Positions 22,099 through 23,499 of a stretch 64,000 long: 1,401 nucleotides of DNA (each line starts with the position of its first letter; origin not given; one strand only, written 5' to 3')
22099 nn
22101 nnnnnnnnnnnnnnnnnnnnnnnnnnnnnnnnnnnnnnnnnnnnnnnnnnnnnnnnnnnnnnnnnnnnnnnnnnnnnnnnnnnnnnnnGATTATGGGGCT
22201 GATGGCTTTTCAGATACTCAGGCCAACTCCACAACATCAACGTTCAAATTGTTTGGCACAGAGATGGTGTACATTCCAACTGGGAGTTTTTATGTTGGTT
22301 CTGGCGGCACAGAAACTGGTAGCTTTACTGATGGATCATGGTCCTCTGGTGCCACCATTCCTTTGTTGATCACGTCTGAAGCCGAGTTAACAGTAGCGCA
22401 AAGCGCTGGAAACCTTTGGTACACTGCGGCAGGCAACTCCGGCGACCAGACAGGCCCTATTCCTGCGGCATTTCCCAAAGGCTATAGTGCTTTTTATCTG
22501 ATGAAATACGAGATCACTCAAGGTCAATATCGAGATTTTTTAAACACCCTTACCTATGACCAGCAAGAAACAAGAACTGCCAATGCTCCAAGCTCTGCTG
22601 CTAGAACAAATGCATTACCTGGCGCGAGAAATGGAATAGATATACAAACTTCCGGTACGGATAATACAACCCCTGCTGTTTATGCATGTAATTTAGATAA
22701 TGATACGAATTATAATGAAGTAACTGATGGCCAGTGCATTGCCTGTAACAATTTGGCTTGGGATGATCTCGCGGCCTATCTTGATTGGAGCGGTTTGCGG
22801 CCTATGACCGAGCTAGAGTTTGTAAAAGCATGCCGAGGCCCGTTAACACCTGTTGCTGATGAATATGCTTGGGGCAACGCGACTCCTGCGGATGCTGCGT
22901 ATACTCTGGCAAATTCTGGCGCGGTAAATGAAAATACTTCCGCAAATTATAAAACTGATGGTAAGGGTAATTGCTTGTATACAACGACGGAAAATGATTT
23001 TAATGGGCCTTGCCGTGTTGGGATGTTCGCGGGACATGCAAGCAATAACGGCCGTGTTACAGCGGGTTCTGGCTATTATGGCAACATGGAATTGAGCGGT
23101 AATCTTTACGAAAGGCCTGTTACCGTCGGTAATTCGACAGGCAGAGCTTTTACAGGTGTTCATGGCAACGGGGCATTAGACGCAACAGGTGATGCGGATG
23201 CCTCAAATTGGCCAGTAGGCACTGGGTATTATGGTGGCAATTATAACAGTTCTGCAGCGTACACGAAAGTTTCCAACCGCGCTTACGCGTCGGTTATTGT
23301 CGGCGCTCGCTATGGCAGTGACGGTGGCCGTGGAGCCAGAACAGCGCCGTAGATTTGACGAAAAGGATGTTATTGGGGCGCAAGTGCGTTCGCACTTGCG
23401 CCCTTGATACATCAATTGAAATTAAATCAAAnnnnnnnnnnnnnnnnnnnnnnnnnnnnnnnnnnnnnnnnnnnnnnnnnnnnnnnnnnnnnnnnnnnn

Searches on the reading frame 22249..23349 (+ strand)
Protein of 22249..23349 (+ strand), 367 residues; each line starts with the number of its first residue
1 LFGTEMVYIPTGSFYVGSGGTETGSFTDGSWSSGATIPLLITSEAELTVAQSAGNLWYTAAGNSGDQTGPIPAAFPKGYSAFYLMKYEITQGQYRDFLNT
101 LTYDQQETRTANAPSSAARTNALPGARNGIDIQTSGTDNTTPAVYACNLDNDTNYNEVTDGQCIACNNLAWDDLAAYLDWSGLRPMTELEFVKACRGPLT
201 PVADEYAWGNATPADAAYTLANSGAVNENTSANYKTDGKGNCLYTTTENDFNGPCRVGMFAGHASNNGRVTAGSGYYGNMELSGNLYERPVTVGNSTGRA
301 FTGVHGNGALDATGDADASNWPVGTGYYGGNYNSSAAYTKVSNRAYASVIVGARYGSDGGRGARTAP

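Call 29: search_protein_families(library=pfam, proteins=[window:22249-23349:+], max_evalue=0.00001)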
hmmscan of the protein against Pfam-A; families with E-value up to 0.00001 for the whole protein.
window:22249-23349:+ (367 aa): 1 family
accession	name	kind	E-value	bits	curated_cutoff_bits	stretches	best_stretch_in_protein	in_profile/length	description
PF03781.23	FGE-sulfatase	-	5e-12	46.4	23.3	1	80-236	35-158/255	Sulfatase-modifying factor enzyme 1-like domain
